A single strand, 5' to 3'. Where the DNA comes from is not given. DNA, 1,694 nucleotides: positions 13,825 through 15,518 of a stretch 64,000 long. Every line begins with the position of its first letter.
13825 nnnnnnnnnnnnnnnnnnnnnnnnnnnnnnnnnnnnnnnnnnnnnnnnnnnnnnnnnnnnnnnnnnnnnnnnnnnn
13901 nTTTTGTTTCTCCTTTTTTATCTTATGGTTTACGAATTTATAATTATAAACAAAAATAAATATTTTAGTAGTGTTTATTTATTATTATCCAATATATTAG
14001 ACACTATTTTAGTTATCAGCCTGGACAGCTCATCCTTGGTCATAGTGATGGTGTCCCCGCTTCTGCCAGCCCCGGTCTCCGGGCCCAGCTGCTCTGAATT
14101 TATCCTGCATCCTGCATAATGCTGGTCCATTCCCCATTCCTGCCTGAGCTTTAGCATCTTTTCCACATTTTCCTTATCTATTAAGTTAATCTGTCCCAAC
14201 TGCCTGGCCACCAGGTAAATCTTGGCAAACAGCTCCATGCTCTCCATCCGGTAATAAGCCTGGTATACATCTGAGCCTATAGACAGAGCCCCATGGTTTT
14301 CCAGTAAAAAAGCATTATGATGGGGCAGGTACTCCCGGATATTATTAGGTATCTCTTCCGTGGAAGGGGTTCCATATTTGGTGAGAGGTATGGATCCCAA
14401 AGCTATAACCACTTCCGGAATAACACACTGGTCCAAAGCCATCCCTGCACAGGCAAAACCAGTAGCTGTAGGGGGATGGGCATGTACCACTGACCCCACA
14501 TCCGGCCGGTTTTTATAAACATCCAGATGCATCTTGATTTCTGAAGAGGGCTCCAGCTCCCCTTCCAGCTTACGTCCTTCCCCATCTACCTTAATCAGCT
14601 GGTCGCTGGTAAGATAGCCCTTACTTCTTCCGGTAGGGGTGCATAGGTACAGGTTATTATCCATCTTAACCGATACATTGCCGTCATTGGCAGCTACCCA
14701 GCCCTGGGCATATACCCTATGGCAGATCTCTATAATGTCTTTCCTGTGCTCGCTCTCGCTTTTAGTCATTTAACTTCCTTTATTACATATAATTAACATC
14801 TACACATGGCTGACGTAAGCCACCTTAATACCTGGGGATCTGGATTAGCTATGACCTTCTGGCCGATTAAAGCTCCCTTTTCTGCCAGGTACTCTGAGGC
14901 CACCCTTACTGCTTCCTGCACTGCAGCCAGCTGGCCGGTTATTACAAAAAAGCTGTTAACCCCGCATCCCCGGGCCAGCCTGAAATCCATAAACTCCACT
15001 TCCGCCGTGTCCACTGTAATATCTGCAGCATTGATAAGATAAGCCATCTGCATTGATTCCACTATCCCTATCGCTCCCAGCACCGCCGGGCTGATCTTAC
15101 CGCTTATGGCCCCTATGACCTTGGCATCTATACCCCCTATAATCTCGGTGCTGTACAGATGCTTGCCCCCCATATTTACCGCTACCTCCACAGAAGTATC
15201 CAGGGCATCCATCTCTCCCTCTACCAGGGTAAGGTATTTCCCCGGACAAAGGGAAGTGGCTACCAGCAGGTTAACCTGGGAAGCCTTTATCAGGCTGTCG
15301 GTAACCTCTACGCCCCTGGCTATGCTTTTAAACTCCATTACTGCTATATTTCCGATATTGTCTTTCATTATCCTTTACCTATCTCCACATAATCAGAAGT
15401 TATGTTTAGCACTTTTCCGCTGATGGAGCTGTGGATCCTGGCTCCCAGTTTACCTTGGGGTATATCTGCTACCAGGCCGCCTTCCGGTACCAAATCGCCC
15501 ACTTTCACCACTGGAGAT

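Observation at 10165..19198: Aldolase-type bacterial microcompartment locus with duplicated vertex-protein pairs and two PduT-like Fe-S shell trimers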

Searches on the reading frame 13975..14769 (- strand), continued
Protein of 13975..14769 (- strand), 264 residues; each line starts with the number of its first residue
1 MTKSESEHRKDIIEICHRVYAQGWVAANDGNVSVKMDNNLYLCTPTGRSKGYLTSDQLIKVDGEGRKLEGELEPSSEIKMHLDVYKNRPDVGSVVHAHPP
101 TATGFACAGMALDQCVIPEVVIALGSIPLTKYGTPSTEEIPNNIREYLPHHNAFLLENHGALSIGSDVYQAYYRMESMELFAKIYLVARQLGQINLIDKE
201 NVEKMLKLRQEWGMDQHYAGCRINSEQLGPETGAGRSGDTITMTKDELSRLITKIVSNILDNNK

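Call 46: find_homologous_proteins(query=window:13975-14769:-, max_evalue=1e-20)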
Query window:13975-14769:- (264 aa): 7847 proteins with E <= 1e-20 among 8000 candidates; the best 120 are listed.
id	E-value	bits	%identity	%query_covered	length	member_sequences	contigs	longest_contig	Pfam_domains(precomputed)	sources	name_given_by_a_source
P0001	4.7e-175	598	100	100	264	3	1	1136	PF00596.28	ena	-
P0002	5.8e-141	487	78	100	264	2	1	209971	PF00596.28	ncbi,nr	ncbi:MAG: class II aldolase/adducin family protein [Actinomycetota bacterium]|nr:class II aldolase/a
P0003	1.4e-135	469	78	99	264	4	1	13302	PF00596.28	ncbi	ncbi:MAG: class II aldolase/adducin family protein [Actinomycetota bacterium]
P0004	1.3e-134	466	77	99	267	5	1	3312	PF00596.28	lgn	-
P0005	2.1e-133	462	77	99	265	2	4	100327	PF00596.28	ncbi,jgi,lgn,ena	-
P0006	3.8e-131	454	75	99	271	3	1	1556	PF00596.28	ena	-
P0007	1.6e-126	439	68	99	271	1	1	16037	PF00596.28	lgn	-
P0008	3.3e-124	432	71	98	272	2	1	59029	PF00596.28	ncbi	ncbi:MAG: class II aldolase/adducin family protein [Actinomycetota bacterium]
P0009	1.5e-112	393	63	99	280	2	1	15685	PF00596.28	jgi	-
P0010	2.9e-112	393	65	99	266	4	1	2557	PF00596.28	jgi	-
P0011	5.6e-112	392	64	99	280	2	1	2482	PF00596.28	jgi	-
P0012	6.0e-112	391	64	99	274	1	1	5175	PF00596.28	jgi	jgi:L-fuculose-phosphate aldolase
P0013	8.1e-112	391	64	99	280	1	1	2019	PF00596.28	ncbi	-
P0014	8.4e-112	391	64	99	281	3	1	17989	PF00596.28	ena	-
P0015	1.2e-111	390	62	99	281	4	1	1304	PF00596.28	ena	-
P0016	2.9e-111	389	60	98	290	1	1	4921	PF00596.28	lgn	-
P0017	3.2e-111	389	63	99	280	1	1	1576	PF00596.28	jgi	-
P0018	7.9e-111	388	63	99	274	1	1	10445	PF00596.28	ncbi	-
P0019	5.5e-110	385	62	99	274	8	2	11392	PF00596.28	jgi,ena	-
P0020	6.3e-110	385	64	100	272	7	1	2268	PF00596.28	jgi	jgi:L-fuculose-phosphate aldolase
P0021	6.8e-110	385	56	99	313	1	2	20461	PF00596.28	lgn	-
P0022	5.7e-109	382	62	100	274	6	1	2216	PF00596.28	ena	-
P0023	8.9e-108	378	62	98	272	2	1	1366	PF00596.28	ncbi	-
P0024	6.2e-106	372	63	100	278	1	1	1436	PF00596.28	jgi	-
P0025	1.4e-105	371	59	100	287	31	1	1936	PF00596.28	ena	-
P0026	2.0e-105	370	58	100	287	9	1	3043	PF00596.28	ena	-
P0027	3.4e-105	369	57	100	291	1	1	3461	PF00596.28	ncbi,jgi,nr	ncbi:MAG: class II aldolase/adducin family protein [Actinobacteria bacterium]|nr:class II aldolase/a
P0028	8.5e-105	368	61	98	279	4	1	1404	PF00596.28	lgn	-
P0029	8.9e-105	368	60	98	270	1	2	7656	PF00596.28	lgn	-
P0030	1.3e-104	367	59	100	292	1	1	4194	PF00596.28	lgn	-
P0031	2.0e-104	367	57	98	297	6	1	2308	PF00596.28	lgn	-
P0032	2.6e-104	366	57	98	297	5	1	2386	PF00596.28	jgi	-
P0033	4.0e-104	366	61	98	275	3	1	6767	PF00596.28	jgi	-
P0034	4.1e-104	366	56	98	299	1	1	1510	PF00596.28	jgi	jgi:L-fuculose-phosphate aldolase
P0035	6.8e-104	365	60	98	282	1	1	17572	PF00596.28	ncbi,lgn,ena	-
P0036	9.4e-104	365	60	98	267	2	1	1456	PF00596.28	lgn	-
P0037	2.8e-103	363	60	98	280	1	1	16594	PF00596.28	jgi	-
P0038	3.1e-103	363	60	100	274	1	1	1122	PF00596.28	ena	-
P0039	3.4e-103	363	56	98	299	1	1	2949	PF00596.28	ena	-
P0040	3.7e-103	363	56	98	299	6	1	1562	PF00596.28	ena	-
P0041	7.4e-103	362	57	98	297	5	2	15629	PF00596.28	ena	-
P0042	7.5e-103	362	61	99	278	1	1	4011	PF00596.28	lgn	-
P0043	1.1e-102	361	61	98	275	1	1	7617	PF00596.28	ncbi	-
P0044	1.2e-102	361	61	98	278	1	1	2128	PF00596.28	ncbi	-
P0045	1.2e-102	361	57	100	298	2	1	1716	PF00596.28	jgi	jgi:L-fuculose-phosphate aldolase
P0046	1.8e-102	360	58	100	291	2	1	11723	PF00596.28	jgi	jgi:L-fuculose-phosphate aldolase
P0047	2.6e-102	360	60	98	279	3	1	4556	PF00596.28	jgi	jgi:L-fuculose-phosphate aldolase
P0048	2.8e-102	360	55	98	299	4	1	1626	PF00596.28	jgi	jgi:L-fuculose-phosphate aldolase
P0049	2.9e-102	360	60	98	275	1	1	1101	PF00596.28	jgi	jgi:L-fuculose-phosphate aldolase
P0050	3.4e-102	360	57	95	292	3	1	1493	PF00596.28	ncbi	-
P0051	4.8e-102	359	60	98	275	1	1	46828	PF00596.28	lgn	-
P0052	8.4e-102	358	68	86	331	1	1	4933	PF00596.28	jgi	-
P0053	9.7e-102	358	55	98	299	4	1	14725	PF00596.28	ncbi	ncbi:class II aldolase/adducin family protein [Actinomycetota bacterium]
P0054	9.9e-102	358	60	98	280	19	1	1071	PF00596.28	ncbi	-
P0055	1.6e-101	357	60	98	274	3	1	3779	PF00596.28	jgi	jgi:L-fuculose-phosphate aldolase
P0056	2.0e-101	357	58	98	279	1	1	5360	PF00596.28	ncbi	-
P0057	2.9e-101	356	57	98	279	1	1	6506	PF00596.28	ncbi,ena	-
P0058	3.4e-101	356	57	99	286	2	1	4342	PF00596.28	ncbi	-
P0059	4.7e-101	356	60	98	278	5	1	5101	PF00596.28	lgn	-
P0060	4.9e-101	356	60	98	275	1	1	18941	PF00596.28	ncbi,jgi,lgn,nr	ncbi:MAG TPA: class II aldolase family protein [Actinobacteria bacterium]|nr:class II aldolase famil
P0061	6.4e-101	355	59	98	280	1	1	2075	PF00596.28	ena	-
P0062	8.5e-101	355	60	98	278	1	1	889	PF00596.28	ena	-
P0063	9.6e-101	355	55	98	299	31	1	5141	PF00596.28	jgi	jgi:L-fuculose-phosphate aldolase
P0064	1.7e-100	354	53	100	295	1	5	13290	PF00596.28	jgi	-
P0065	1.9e-100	354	55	100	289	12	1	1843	PF00596.28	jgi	jgi:L-fuculose-phosphate aldolase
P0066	2.3e-100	353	61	97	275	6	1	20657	PF00596.28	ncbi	-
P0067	2.8e-100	353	59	98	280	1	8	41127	PF00596.28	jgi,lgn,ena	-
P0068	2.9e-100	353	59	98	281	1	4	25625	PF00596.28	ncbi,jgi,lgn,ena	-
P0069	3.0e-100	353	59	99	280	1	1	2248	PF00596.28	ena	-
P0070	3.9e-100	353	59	98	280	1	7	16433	PF00596.28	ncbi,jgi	jgi:L-fuculose-phosphate aldolase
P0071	7.7e-100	352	56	100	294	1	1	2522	PF00596.28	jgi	jgi:L-fuculose-phosphate aldolase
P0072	7.9e-100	352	57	99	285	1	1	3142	PF00596.28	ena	-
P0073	1.0e-99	351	59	98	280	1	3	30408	PF00596.28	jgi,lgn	jgi:L-fuculose-phosphate aldolase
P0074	1.1e-99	351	54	100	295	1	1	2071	PF00596.28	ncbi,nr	ncbi:MAG: class II aldolase/adducin family protein [Actinobacteria bacterium]|nr:class II aldolase/a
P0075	1.5e-99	351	54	100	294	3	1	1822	PF00596.28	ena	-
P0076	1.5e-99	351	58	98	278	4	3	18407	PF00596.28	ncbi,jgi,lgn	-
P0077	2.7e-99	350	54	99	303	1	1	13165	PF00596.28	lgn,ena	-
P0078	3.5e-99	350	56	100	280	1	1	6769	PF00596.28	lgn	-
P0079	3.9e-99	349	67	85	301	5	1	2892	PF00596.28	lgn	-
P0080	4.4e-99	349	56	99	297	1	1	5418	PF00596.28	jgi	jgi:L-fuculose-phosphate aldolase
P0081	1.1e-98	348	59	97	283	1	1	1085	PF00596.28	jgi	jgi:L-fuculose-phosphate aldolase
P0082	1.6e-98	348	58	99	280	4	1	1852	PF00596.28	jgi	jgi:L-fuculose-phosphate aldolase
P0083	2.9e-98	347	66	86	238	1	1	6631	PF00596.28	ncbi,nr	ncbi:MAG: class II aldolase/adducin family protein, partial [Actinobacteria bacterium]|nr:class II a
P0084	3.5e-98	346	58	98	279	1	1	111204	PF00596.28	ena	-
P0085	3.9e-98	346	56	100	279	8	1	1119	PF00596.28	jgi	jgi:L-fuculose-phosphate aldolase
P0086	4.6e-98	346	56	100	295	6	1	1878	PF00596.28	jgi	jgi:L-fuculose-phosphate aldolase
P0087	5.3e-98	346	54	100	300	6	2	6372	PF00596.28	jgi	jgi:Ribulose-5-phosphate 4-epimerase and related epimerases and aldolases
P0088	7.1e-98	345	58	98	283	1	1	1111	PF00596.28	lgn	-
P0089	8.7e-98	345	55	98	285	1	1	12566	PF00596.28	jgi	jgi:L-fuculose-phosphate aldolase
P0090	9.5e-98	345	58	98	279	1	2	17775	PF00596.28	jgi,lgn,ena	-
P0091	1.1e-97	345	54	100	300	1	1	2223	PF00596.28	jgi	jgi:Ribulose-5-phosphate 4-epimerase and related epimerases and aldolases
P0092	1.2e-97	345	55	100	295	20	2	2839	PF00596.28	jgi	jgi:L-fuculose-phosphate aldolase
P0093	1.4e-97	344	54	100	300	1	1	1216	PF00596.28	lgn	-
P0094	2.2e-97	344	58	98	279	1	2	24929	PF00596.28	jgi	-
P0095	2.4e-97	344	58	98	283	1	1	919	PF00596.28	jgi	jgi:L-fuculose-phosphate aldolase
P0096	2.5e-97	344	58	98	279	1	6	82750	PF00596.28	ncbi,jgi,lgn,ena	-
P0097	2.7e-97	343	54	100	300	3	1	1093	PF00596.28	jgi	jgi:L-fuculose-phosphate aldolase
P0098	3.0e-97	343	59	98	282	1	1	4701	PF00596.28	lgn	-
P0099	6.6e-97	342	58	98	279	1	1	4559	PF00596.28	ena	-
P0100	7.3e-97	342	57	99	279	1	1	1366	PF00596.28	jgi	jgi:L-fuculose-phosphate aldolase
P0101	1.2e-96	341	58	98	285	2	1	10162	PF00596.28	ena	-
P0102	2.0e-96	341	66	85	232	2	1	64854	PF00596.28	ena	-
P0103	3.7e-96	340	54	98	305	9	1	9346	PF00596.28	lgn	-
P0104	5.6e-96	339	56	98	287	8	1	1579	PF00596.28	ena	-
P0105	5.9e-96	339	58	98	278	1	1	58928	PF00596.28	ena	-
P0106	6.7e-96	339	56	100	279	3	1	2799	PF00596.28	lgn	-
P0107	1.2e-95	338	58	97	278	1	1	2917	PF00596.28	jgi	jgi:L-fuculose-phosphate aldolase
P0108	1.6e-95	338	55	92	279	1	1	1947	PF00596.28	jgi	jgi:L-fuculose-phosphate aldolase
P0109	1.8e-95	337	58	98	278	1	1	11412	PF00596.28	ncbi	ncbi:MAG: class II aldolase/adducin family protein [Candidatus Humimicrobiaceae bacterium]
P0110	2.5e-95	337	58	97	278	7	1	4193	PF00596.28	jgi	jgi:L-fuculose-phosphate aldolase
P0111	3.8e-95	336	57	98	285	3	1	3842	PF00596.28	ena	-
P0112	4.7e-95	336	57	97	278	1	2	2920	PF00596.28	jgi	-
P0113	5.5e-95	336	58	97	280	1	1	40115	PF00596.28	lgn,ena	-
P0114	6.1e-95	336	56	98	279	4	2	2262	PF00596.28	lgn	-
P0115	6.3e-95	336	55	97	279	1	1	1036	PF00596.28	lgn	-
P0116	1.0e-94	335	57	98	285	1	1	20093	PF00596.28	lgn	-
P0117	1.3e-94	335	58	97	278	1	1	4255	PF00596.28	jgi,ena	-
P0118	2.2e-94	334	57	99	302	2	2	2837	PF00596.28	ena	-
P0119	2.8e-94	334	57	98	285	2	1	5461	PF00596.28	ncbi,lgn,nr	ncbi:MAG: class II aldolase/adducin family protein [Actinomycetota bacterium]|nr:class II aldolase/a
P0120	6.7e-94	332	56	98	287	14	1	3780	PF00596.28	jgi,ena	-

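Call 55: predict_structure(alignment_id=A3)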
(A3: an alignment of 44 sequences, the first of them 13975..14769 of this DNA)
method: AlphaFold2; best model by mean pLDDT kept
length: 264 residues; sequences in the alignment: 44
mean_pLDDT: 71.2   pTM: 0.65
mean pLDDT of the five models: 71.2, 70.9, 69.6, 66.9, 62.1
residues with pLDDT >= 90: 60; 70-90: 92; 50-70: 62; < 50: 50
segments of 3 or more residues with pLDDT < 50: 107-138, 231-240
pLDDT, mean of each block of 10 residues (from residue 1): 89 92 68 92 84 90 93 84 88 86 50 38 41 39 63 69 89 83 70 61 68 60 52 39 84 86 58
secondary structure, 60 per line:
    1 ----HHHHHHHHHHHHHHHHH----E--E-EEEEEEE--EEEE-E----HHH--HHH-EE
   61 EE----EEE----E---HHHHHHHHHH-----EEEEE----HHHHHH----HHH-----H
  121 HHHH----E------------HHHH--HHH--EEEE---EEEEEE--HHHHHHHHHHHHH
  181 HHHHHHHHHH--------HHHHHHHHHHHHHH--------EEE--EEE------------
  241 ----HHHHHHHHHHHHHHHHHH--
elements in order: H5-21 E31-37 E40-43 E59-62 E67-69 H78-87 E93-97 H102-107 H120-124 H142-145 E153-156 E160-165 H168-190 H199-212 E221-223 E226-228 H245-262

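Call 56: search_solved_structures(query=A3, max_evalue=1e-10, show_alignments=0)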
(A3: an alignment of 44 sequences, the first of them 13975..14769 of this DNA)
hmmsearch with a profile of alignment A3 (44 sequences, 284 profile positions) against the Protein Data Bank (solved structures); distinct sequences matched with E-value up to 1e-10: 29.
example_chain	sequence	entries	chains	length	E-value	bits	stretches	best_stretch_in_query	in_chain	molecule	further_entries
6vop_A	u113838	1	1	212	1.1e-30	110.2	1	3-188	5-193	Aldolase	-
4c24_A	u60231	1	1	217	8.9e-28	100.6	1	5-214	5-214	L-FUCULOSE PHOSPHATE ALDOLASE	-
6voq_A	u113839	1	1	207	1.2e-27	100.2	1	5-204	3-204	Aldolase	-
4c25_A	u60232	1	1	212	2.1e-27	99.4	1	5-206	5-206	L-FUCULOSE PHOSPHATE ALDOLASE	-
6btd_A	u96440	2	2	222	2.5e-26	95.9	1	8-214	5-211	Fuculose phosphate aldolase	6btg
1dzw_P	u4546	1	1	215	3e-26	95.6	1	8-215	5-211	L-fuculose phosphate aldolase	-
1dzv_P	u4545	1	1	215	6e-26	94.6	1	8-215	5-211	L-fuculose phosphate aldolase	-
1dzu_P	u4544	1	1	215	6.5e-26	94.5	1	8-215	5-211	L-fuculose phosphate aldolase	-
1fua_A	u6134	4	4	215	6.6e-26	94.5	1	8-215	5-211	L-FUCULOSE-1-PHOSPHATE ALDOLASE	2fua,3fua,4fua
1dzz_P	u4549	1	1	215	6.6e-26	94.5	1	8-215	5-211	L-fuculose phosphate aldolase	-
1dzx_P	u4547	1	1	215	6.7e-26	94.5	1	8-215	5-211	L-fuculose phosphate aldolase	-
1dzy_P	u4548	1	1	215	7.3e-26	94.3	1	8-214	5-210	L-FUCULOSE-1-PHOSPHATE ALDOLASE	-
1e48_P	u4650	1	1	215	3.2e-25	92.2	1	8-215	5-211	L-FUCULOSE 1-PHOSPHATE ALDOLASE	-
1e47_P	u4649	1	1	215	3.5e-25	92.1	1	8-215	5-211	L-FUCULOSE 1-PHOSPHATE ALDOLASE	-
1e4c_P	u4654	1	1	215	3.8e-25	92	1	8-215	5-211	L-FUCULOSE 1-PHOSPHATE ALDOLASE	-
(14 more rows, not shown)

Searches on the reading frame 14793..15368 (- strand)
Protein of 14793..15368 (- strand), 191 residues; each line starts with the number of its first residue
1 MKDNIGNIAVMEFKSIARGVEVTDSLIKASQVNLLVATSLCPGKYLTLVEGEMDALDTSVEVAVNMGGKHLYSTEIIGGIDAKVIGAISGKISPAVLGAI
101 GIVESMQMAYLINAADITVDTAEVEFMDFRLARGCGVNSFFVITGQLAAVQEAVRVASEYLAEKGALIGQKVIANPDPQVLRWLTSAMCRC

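Call 3: search_protein_families(library=pfam, proteins=[window:14793-15368:-], max_evalue=0.01)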
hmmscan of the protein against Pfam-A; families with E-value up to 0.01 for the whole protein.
window:14793-15368:- (191 aa): 1 family
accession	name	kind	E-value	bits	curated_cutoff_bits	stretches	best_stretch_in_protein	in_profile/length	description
PF00936.24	BMC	-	1.1e-30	105.8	24.5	2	99-176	1-75/75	BMC domain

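Call 27: search_solved_structures(query=window:14793-15368:-, show_alignments=2, max_evalue=0.00001)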
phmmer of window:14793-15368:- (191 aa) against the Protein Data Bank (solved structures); distinct sequences matched with E-value up to 0.00001: 14.
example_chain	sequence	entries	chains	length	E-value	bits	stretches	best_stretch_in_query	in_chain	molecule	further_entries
3nwg_A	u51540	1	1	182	1.4e-30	109.8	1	7-183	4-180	Microcompartments protein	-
3pac_A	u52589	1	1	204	1.8e-29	106.1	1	8-183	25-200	Shell protein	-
8t6n_A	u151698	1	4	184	2.3e-29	105.8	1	8-182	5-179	T33-27.1 : B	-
3n79_A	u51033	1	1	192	2.2e-28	102.6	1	8-184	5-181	PduT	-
4nwn_A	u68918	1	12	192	4.7e-25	91.8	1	8-183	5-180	Uncharacterized protein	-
6fdb_A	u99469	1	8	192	2.7e-24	89.3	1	8-183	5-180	Propanediol utilization protein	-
3vcd_A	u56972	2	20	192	1.1e-23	87.3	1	8-183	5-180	Propanediol utilization polyhedral body protein PduT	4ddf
8ui2_A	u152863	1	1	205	2.3e-15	60.2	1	8-177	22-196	T33-ml28-redesigned-tandem-BMC-T-fold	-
5dii_A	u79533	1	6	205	1e-13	54.8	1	8-162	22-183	Microcompartments protein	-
5dih_A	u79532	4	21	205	3e-12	50.1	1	8-162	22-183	Microcompartments protein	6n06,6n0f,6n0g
8ukm_A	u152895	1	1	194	4.1e-12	49.7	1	8-181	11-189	T33-ml30-redesigned-tandem-BMC-T-fold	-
8un1_B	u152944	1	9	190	7.9e-11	45.5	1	8-163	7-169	T33-ml23-redesigned-tandem-BMC-T-fold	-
8uf0_B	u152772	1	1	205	1e-10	45.1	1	8-163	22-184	T33-ml23-redesigned-tandem-BMC-T-fold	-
6ner_A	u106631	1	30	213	2.5e-06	30.9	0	96-178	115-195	BMC-H tandem fusion protein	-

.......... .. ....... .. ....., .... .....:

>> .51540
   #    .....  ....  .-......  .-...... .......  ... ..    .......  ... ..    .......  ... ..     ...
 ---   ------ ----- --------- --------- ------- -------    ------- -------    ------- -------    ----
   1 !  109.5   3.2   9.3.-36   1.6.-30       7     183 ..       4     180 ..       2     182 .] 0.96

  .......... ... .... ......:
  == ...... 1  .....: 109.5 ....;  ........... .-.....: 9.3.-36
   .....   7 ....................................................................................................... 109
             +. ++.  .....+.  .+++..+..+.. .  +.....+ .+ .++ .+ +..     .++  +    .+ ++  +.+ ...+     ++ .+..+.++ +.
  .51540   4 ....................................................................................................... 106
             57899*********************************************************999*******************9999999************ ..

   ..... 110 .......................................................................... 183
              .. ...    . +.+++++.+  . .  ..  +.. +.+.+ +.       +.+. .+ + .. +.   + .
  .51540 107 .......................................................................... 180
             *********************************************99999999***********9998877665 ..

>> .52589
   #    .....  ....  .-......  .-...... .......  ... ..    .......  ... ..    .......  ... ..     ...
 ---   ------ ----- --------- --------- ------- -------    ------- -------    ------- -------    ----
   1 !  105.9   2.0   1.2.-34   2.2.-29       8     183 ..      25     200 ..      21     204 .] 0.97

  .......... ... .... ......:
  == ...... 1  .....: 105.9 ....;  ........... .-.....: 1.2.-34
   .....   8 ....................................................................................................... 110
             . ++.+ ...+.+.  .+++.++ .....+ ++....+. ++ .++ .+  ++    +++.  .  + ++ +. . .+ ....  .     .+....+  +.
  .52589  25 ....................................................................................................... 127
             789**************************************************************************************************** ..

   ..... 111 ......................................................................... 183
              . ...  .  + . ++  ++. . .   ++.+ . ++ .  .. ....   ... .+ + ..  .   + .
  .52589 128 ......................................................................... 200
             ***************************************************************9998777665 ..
